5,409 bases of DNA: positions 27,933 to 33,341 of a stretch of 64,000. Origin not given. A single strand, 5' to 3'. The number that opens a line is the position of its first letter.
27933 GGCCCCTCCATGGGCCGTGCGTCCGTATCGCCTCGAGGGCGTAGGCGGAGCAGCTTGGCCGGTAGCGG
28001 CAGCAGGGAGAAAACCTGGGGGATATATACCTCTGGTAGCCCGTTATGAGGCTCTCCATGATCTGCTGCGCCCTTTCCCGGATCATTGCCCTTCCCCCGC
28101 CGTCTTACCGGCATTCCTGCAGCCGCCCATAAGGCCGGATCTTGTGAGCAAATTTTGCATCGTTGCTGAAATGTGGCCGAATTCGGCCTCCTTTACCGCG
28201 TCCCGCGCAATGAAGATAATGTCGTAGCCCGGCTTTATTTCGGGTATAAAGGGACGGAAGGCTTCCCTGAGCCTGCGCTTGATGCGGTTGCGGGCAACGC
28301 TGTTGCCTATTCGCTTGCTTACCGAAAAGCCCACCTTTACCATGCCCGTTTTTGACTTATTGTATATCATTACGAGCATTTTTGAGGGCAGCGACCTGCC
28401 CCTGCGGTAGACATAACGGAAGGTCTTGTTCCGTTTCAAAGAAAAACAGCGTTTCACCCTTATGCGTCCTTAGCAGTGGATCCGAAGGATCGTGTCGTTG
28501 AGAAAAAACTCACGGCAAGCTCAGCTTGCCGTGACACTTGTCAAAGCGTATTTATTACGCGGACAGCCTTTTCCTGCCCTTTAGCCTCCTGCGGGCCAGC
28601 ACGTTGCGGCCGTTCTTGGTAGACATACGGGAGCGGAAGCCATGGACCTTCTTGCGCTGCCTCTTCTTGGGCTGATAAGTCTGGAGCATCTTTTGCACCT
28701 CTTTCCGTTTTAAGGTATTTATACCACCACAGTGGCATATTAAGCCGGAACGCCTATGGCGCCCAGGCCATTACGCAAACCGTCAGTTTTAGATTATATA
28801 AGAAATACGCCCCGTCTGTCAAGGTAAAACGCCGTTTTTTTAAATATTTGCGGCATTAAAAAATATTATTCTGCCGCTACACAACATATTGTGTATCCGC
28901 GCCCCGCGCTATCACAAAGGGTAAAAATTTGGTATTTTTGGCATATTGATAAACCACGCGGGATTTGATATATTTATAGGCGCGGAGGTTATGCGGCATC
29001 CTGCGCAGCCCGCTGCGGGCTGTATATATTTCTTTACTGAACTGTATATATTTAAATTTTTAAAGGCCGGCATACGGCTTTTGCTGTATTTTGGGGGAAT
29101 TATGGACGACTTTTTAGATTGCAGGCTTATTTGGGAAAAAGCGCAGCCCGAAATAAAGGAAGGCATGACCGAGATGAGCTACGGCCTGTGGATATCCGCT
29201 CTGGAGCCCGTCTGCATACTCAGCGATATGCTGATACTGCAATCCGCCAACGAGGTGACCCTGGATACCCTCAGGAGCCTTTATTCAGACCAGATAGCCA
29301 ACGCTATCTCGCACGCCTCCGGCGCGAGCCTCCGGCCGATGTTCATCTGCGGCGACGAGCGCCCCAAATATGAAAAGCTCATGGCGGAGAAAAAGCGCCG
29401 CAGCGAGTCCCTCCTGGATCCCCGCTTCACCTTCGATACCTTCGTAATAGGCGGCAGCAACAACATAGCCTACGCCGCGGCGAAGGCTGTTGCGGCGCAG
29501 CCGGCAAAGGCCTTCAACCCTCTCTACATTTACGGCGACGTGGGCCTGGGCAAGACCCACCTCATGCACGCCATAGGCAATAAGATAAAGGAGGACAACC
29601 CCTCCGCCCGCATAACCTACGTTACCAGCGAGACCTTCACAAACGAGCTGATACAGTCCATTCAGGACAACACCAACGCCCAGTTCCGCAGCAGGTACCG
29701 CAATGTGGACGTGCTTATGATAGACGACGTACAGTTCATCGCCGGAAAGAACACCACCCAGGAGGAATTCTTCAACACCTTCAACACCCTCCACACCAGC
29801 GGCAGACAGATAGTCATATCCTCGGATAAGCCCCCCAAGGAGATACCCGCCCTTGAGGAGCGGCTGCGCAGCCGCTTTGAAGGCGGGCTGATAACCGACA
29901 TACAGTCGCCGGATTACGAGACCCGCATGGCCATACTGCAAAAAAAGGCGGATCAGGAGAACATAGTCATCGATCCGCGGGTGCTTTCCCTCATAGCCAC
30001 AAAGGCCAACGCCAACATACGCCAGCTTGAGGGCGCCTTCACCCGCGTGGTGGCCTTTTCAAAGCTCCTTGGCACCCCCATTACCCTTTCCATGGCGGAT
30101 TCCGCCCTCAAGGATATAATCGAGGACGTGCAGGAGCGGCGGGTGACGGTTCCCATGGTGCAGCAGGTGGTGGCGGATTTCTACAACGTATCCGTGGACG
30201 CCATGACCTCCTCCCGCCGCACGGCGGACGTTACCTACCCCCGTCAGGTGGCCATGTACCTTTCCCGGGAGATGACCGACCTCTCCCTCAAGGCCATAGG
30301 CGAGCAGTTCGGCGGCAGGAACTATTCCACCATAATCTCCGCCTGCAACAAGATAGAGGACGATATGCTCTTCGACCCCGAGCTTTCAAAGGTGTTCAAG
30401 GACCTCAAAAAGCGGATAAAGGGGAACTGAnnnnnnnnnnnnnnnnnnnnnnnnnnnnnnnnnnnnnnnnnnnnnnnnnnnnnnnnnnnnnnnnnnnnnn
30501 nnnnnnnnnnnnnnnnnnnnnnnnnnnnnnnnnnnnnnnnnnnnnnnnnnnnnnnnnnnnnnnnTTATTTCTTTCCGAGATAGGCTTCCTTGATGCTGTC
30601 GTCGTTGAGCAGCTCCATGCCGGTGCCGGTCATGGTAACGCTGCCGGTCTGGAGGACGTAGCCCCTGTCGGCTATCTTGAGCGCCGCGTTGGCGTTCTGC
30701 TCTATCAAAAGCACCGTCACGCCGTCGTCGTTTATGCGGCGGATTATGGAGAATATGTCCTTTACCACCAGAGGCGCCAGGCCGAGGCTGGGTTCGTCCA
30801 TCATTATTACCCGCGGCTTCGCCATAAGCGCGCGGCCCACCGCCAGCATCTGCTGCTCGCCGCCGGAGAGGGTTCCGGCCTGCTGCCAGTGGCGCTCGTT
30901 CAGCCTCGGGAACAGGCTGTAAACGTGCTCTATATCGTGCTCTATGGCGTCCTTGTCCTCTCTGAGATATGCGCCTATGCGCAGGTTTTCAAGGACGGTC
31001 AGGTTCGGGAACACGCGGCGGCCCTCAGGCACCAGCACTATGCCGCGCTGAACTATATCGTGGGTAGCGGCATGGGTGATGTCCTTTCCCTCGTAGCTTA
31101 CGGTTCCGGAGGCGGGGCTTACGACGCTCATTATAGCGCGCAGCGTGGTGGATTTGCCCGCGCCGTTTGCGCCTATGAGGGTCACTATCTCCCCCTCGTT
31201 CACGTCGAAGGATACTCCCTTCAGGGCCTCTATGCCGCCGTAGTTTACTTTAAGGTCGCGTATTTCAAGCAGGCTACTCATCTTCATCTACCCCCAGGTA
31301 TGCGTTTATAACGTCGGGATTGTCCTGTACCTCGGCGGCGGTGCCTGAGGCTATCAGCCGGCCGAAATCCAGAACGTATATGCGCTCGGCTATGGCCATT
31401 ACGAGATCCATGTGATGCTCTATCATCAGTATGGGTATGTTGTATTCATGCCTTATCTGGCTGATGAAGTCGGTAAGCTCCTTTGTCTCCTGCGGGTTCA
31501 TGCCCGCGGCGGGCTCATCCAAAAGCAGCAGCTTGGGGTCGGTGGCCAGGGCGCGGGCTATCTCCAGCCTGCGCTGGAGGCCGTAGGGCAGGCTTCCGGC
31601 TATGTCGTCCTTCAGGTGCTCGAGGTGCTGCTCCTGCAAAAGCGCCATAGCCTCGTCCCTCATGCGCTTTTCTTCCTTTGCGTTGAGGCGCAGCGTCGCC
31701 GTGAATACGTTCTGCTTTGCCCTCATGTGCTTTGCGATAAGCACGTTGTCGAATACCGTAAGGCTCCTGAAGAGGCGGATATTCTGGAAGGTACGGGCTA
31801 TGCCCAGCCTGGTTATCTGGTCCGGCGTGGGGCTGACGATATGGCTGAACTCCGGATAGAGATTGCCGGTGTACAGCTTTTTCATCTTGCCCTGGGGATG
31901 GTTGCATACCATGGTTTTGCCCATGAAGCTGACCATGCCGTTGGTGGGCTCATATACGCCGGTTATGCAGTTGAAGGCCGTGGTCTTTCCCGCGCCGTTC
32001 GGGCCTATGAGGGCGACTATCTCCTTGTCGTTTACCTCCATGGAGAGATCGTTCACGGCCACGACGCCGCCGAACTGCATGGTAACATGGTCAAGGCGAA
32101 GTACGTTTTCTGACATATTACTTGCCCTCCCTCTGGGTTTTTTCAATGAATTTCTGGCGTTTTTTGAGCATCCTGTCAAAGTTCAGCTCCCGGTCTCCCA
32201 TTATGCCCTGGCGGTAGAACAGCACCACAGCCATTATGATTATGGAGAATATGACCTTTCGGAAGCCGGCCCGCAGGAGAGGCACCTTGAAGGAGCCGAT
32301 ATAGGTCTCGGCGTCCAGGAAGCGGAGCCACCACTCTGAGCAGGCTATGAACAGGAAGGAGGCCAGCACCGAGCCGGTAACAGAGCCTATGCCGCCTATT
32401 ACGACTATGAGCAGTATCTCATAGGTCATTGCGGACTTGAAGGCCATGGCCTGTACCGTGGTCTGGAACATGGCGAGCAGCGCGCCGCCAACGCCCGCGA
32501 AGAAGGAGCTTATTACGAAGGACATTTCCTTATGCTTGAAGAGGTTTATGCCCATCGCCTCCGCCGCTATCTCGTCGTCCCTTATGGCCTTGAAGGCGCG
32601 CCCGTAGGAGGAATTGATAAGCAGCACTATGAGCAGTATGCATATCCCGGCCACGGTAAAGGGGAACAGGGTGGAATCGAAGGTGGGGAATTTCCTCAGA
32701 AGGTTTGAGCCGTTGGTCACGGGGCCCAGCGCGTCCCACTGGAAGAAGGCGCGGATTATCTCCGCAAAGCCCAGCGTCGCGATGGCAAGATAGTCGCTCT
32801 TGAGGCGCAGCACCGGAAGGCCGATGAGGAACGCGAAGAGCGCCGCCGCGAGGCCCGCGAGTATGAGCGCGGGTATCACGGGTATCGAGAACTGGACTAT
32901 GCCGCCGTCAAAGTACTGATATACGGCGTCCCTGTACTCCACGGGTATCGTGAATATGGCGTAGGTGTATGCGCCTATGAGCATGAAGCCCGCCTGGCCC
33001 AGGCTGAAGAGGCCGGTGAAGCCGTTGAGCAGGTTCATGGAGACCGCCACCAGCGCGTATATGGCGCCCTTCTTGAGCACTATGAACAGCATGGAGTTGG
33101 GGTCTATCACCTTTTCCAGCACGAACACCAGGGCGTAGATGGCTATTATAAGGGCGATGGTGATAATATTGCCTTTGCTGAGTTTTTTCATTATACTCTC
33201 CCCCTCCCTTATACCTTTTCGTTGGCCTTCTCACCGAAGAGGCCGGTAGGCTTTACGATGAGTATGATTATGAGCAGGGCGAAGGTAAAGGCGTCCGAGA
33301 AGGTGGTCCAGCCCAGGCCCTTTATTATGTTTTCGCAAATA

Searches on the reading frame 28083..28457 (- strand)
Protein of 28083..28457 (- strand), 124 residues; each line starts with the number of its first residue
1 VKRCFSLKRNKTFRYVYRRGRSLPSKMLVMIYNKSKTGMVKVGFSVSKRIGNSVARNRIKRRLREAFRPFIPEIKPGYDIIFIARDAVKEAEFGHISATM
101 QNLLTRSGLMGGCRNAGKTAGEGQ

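Call 10: search_protein_families(library=ncbifam, proteins=[window:28083-28457:-])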
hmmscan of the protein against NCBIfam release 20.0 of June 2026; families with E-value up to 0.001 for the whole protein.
window:28083-28457:- (124 aa): 5 families
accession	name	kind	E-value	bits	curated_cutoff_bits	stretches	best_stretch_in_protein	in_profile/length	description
TIGR00188.1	rnpA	equivalog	1.9e-24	86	38.35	1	1-108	1-108/111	ribonuclease P protein component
NF002507.0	PRK01903.1-1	equivalog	5e-06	26.8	225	1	11-68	24-88/150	ribonuclease P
NF002512.0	PRK01903.2-3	equivalog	7.8e-06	25.9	231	1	8-68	21-88/146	ribonuclease P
NF002513.0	PRK01903.2-4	equivalog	6.7e-05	23.2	240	1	32-68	24-61/118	ribonuclease P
NF002511.0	PRK01903.2-2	equivalog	0.00053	19.9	227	1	16-68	24-84/140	ribonuclease P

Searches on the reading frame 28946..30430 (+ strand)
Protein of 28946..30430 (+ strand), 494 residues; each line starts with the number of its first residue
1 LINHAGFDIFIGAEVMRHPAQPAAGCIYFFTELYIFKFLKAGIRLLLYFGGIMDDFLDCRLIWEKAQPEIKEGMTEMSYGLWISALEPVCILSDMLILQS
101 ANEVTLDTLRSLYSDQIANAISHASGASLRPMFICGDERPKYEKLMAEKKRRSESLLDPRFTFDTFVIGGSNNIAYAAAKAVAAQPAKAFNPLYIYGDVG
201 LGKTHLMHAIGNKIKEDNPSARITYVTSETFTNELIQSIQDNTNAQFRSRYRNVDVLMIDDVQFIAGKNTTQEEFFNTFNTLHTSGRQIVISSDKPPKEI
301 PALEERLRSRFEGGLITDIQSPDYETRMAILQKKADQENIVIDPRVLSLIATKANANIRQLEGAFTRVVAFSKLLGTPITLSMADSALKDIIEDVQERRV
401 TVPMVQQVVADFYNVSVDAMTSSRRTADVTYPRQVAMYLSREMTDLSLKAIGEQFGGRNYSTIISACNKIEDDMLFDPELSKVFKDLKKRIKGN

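Call 10: search_protein_families(library=ncbifam, proteins=[window:28946-30430:+])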
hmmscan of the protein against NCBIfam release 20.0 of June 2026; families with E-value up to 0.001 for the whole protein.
window:28946-30430:+ (494 aa): 21 families
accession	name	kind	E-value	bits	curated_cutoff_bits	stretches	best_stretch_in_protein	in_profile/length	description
TIGR00362.1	DnaA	equivalog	2.9e-155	517.6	343.9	1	63-491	1-437/437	chromosomal replication initiator protein DnaA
NF001154.0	PRK00149.3-3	equivalog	3.6e-93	313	410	1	75-492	25-459/462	chromosomal replication initiator protein DnaA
NF009087.0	PRK12422.1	equivalog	5.7e-72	243.3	657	1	157-492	104-444/455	chromosomal replication initiator protein DnaA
TIGR03420.1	DnaA_homol_Hda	equivalog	2e-31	109.3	194.8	1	159-388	10-225/226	DnaA regulatory inactivator Hda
NF005982.0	PRK08084.1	equivalog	8.2e-15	55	268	1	162-361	20-206/235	DnaA inactivator Hda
NF005304.0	PRK06835.1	equivalog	1.1e-14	54.3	215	1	186-312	179-306/330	ATP-binding protein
NF038214.1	IS21_help_AAA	equivalog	1.2e-13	51.3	200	1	191-296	91-193/232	IS21-like element helper ATPase IstB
NF006505.0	PRK08939.1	equivalog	2.4e-13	50.1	228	1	184-262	150-226/306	primosomal protein DnaI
NF005992.0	PRK08116.1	subfamily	6.5e-13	48.4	189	1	142-312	60-238/269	hypothetical protein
NF006485.0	PRK08903.1-5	equivalog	8.9e-11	41.9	289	1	163-390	17-227/233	DnaA regulatory inactivator Hda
NF040713.1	ZapE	equivalog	3.9e-07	29.6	140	1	184-299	46-161/344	cell division protein ZapE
NF005378.0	PRK06921.1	subfamily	4.5e-07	29.2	207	1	191-311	118-240/266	hypothetical protein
NF006571.0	PRK09087.1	equivalog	8.7e-07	28.9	297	1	159-368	17-200/228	DnaA regulatory inactivator HdaA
NF009043.0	PRK12377.1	subfamily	5.5e-06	26.1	389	1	169-264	80-174/248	ATP-binding protein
TIGR01128.2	holA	equivalog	6e-06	25.8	80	1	195-393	4-196/316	DNA polymerase III subunit delta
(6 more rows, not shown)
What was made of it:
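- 28946..30430 (+): dnaA, the gene upstream of copy 3. Call 10 (TIGR00362)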

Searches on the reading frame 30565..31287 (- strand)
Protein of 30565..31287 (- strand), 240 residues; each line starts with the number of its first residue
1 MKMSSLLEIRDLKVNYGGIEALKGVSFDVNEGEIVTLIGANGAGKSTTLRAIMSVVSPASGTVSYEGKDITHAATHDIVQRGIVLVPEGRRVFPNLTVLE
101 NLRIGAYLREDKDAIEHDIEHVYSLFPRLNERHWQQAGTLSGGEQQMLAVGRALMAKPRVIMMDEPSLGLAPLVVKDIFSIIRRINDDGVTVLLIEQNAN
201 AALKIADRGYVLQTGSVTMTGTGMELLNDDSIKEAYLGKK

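Call 10: search_protein_families(library=ncbifam, proteins=[window:30565-31287:-])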
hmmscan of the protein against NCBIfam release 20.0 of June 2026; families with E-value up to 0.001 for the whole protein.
window:30565-31287:- (240 aa): 188 families (the best 25 are shown)
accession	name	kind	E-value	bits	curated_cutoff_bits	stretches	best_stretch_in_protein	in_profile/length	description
NF008626.0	PRK11614.1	equivalog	6.5e-84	281.1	441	1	5-238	4-236/237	high-affinity branched-chain amino acid ABC transporter ATP-binding protein LivF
TIGR03410.1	urea_trans_UrtE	equivalog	7.9e-67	225.1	285.8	1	7-234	1-226/230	urea ABC transporter ATP-binding subunit UrtE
TIGR04406.1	LPS_export_lptB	equivalog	6.6e-52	176.2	240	1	7-239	2-235/239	LPS export ABC transporter ATP-binding protein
NF008449.1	PRK11300.1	equivalog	6.1e-45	153.5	362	2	4-106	3-105/255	high-affinity branched-chain amino acid ABC transporter ATP-binding protein LivG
TIGR01188.1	drrA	subfamily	9.3e-43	146.6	312.45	1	15-226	2-211/302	daunorubicin resistance ABC transporter, ATP-binding protein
TIGR03411.1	urea_trans_UrtD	equivalog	6.5e-42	143.9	304.1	1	6-239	2-242/242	urea ABC transporter ATP-binding protein UrtD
NF008144.0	PRK10895.1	equivalog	6.6e-42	143.6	381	1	7-239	4-237/241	LPS export ABC transporter ATP-binding protein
NF011967.0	PRK15439.1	equivalog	1e-41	142.9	586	2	2-107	7-112/510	autoinducer 2 ABC transporter ATP-binding protein LsrA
TIGR03265.1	PhnT2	equivalog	2e-37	129.2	457.7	1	5-228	3-224/353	putative 2-aminoethylphosphonate ABC transporter ATP-binding protein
NF043075.1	MMSYN1_0197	equivalog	2.7e-37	128.5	550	1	6-230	2-224/341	spermidine/putrescine ABC transporter ATP-binding protein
TIGR02315.1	ABC_phnC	equivalog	4e-36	124.7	266.1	1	6-236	1-242/243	phosphonate ABC transporter ATP-binding protein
NF008442.0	PRK11288.1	equivalog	2.1e-35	122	689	1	2-239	3-243/504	L-arabinose ABC transporter ATP-binding protein AraG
TIGR00972.1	3a0107s01c2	equivalog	2.9e-35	121.8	343.2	1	7-230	2-234/248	phosphate ABC transporter ATP-binding protein PstB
TIGR00968.1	3a0106s01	subfamily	1.1e-34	120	342.75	1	8-229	2-221/237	sulfate ABC transporter ATP-binding protein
TIGR03258.1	PhnT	equivalog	1.3e-34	119.8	499.15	1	7-229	9-230/359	2-aminoethylphosphonate ABC transport system ATP-binding subunit PhnT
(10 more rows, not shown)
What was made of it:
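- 30565..31287 (-): livF-like ABC ATPase, the convergent neighbour of dnaA. Call 10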

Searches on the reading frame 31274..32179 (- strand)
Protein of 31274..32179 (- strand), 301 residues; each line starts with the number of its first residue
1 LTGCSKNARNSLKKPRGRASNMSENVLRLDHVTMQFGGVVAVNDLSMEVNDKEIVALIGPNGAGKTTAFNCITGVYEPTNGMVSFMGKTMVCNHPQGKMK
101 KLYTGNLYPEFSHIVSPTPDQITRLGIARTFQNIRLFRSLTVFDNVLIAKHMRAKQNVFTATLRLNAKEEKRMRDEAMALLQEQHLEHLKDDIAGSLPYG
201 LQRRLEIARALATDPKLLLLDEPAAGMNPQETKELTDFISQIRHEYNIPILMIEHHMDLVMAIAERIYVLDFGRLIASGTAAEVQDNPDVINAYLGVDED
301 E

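Call 10: search_protein_families(library=ncbifam, proteins=[window:31274-32179:-])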
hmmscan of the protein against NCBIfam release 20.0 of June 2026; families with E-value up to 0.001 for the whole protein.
window:31274-32179:- (301 aa): 189 families (the best 25 are shown)
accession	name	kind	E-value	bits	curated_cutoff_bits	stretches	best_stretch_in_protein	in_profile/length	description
NF008449.1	PRK11300.1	equivalog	8e-87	290.7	362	2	87-296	43-253/255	high-affinity branched-chain amino acid ABC transporter ATP-binding protein LivG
TIGR03411.1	urea_trans_UrtD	equivalog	1.9e-59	201.3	304.1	2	87-296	40-241/242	urea ABC transporter ATP-binding protein UrtD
TIGR04406.1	LPS_export_lptB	equivalog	1.1e-46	159.1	240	2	121-297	72-235/239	LPS export ABC transporter ATP-binding protein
TIGR03410.1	urea_trans_UrtE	equivalog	4.8e-40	137.4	285.8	2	103-287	53-222/230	urea ABC transporter ATP-binding subunit UrtE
NF008144.0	PRK10895.1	equivalog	6.9e-40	137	381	2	123-298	76-238/241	LPS export ABC transporter ATP-binding protein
TIGR00968.1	3a0106s01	subfamily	1.1e-36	126.6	342.75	2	126-289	73-223/237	sulfate ABC transporter ATP-binding protein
TIGR01188.1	drrA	subfamily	1.2e-36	126.6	312.45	2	142-286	71-213/302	daunorubicin resistance ABC transporter, ATP-binding protein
TIGR02315.1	ABC_phnC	equivalog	2.1e-35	122.3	266.1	2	124-287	78-236/243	phosphonate ABC transporter ATP-binding protein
TIGR03864.1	PQQ_ABC_ATP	hypoth_equivalog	5.3e-35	121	302.25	2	122-289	58-224/236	ABC transporter, ATP-binding subunit, PQQ-dependent alcohol dehydrogenase system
NF041861.1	YtfR_transport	equivalog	6e-34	117.3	850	2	117-297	68-236/492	galactofuranose ABC transporter, ATP-binding protein YtfR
NF010069.0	PRK13549.1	equivalog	3.5e-33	114.8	699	1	22-296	1-241/513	xylose ABC transporter ATP-binding protein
NF047930.1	ABC_ATP_B6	equivalog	4.4e-33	114.7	670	1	26-282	2-221/510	putative B6 ABC transporter ATP-binding protein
NF010171.0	PRK13652.1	equivalog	6e-33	114.1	476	2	107-292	46-233/277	cobalt transporter ATP-binding subunit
TIGR04521.1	ECF_ATPase_2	equivalog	6.5e-33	114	330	2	167-292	117-240/279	energy-coupling factor transporter ATPase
TIGR03265.1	PhnT2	equivalog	1.1e-32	113.6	457.7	2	115-289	68-227/353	putative 2-aminoethylphosphonate ABC transporter ATP-binding protein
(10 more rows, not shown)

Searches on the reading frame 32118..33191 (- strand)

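Call 10: search_protein_families(library=ncbifam, proteins=[window:32118-33191:-])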
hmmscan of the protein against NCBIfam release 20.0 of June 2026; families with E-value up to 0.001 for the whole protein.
window:32118-33191:- (357 aa): 6 families
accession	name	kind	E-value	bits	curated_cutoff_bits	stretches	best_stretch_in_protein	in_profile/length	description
NF008450.0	PRK11301.1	subfamily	2.6e-35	122.7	366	2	10-165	92-222/418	high-affinity branched-chain amino acid ABC transporter permease LivM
TIGR03408.1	urea_trans_UrtC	equivalog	9e-17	61.8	296.2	1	41-282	14-277/313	urea ABC transporter permease subunit UrtC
TIGR03727.1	urea_t_UrtC_arc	equivalog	5.5e-14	51.8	575.55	2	187-343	209-346/369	urea ABC transporter, permease protein UrtC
TIGR03409.1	urea_trans_UrtB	equivalog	2.2e-13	50.6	250.3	1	35-282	4-251/291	urea ABC transporter permease subunit UrtB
TIGR03622.1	urea_t_UrtB_arc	equivalog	9.9e-07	28.3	374.25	1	34-281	3-241/284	urea ABC transporter, permease protein UrtB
NF008011.0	PRK10740.1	equivalog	1.9e-05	24.4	379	1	36-281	13-264/308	high-affinity branched-chain amino acid ABC transporter permease LivH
